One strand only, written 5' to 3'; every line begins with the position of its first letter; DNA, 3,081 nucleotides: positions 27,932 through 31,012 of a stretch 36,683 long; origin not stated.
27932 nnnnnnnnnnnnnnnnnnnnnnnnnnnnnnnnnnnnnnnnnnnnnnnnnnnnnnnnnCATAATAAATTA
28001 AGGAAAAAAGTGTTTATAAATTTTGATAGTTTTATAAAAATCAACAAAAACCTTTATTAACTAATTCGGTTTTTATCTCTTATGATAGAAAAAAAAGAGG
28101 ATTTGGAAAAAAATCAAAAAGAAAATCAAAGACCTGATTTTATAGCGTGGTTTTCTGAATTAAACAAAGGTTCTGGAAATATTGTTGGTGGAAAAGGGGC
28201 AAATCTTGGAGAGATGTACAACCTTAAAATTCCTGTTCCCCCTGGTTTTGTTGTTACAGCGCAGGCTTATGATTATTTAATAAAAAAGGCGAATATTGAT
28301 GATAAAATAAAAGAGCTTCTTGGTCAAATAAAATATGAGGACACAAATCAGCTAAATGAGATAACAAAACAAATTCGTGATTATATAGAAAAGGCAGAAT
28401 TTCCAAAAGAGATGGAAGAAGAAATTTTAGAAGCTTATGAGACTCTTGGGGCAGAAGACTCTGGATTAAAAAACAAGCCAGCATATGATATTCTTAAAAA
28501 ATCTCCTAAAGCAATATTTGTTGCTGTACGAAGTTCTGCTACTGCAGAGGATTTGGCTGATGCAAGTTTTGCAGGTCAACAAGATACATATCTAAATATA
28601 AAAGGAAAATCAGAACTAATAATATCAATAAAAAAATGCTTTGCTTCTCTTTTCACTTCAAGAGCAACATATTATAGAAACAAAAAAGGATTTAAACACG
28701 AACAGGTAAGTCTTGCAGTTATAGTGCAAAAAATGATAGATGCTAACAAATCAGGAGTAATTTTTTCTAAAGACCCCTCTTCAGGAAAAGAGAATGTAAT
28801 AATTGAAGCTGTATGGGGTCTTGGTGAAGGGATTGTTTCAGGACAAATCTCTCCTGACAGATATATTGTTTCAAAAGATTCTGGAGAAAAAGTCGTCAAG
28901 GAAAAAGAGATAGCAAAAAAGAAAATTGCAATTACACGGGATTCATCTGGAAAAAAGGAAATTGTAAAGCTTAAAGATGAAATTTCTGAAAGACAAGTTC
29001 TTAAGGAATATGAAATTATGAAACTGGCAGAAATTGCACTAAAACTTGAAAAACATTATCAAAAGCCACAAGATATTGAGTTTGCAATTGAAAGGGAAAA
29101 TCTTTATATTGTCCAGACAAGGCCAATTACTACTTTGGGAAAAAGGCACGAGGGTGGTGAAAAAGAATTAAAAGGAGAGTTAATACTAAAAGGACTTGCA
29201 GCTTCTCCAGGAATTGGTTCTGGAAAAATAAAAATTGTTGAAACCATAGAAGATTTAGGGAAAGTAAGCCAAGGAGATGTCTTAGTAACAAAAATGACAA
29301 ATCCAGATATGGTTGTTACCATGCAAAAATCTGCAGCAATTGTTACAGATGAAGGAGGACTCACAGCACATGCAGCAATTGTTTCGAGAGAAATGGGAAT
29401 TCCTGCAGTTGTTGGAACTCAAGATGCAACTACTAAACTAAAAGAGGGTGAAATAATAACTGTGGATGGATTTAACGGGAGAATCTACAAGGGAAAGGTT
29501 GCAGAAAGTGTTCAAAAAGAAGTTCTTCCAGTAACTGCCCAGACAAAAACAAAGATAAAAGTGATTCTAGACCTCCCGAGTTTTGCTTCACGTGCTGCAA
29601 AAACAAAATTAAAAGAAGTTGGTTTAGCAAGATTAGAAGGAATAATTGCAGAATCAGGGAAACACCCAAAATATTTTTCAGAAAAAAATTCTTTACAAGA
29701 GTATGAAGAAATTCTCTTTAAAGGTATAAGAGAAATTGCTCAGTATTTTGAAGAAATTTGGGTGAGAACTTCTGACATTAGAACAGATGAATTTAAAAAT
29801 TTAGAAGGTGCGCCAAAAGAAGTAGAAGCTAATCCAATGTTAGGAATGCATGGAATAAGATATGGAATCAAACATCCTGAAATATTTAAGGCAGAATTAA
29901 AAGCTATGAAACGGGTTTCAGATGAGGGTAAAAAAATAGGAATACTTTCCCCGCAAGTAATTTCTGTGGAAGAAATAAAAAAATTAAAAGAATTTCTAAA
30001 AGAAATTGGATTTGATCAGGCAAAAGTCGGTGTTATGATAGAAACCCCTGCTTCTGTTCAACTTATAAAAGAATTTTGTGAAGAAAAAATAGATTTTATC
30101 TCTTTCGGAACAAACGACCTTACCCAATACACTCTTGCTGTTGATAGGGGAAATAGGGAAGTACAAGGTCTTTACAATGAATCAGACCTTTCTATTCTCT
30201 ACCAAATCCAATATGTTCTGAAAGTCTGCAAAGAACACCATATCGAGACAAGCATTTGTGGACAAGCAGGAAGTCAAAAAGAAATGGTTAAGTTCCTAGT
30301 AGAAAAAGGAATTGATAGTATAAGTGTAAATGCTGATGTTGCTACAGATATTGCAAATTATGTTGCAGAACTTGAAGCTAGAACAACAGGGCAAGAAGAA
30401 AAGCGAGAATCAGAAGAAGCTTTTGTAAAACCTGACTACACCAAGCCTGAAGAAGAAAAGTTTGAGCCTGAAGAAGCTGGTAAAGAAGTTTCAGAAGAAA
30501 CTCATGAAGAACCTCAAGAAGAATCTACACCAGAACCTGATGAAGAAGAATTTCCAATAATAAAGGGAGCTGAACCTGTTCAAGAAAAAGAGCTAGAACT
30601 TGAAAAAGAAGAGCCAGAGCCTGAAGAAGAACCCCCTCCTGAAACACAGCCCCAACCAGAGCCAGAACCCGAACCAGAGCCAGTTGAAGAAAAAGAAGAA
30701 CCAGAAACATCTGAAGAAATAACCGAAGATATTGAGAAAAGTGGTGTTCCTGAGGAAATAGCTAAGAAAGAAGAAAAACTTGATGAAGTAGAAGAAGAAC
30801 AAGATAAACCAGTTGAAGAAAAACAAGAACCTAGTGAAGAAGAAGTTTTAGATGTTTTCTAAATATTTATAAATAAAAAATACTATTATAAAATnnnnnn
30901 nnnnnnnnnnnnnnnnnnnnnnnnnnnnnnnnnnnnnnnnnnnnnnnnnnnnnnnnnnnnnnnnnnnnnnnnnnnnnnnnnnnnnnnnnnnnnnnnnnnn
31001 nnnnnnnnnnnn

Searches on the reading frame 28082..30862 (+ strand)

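Call 50: search_protein_families(library=pfam, proteins=[window:28082-30862:+], max_evalue=0.0001)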
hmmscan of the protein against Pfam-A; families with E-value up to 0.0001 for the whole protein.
window:28082-30862:+ (926 aa): 3 families
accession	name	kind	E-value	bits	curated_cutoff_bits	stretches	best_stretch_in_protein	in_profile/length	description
PF01326.24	PPDK_N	-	1.6e-112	376.5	27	1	33-360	2-320/328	Pyruvate phosphate dikinase, AMP/ATP-binding domain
PF02896.24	PEP-utilizers_C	-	7.2e-67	226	22.8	1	480-762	10-289/293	PEP-utilising enzyme, PEP-binding domain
PF00391.29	PEP-utilizers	-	7.3e-28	96.4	23.1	1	396-466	2-72/72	PEP-utilising enzyme, mobile domain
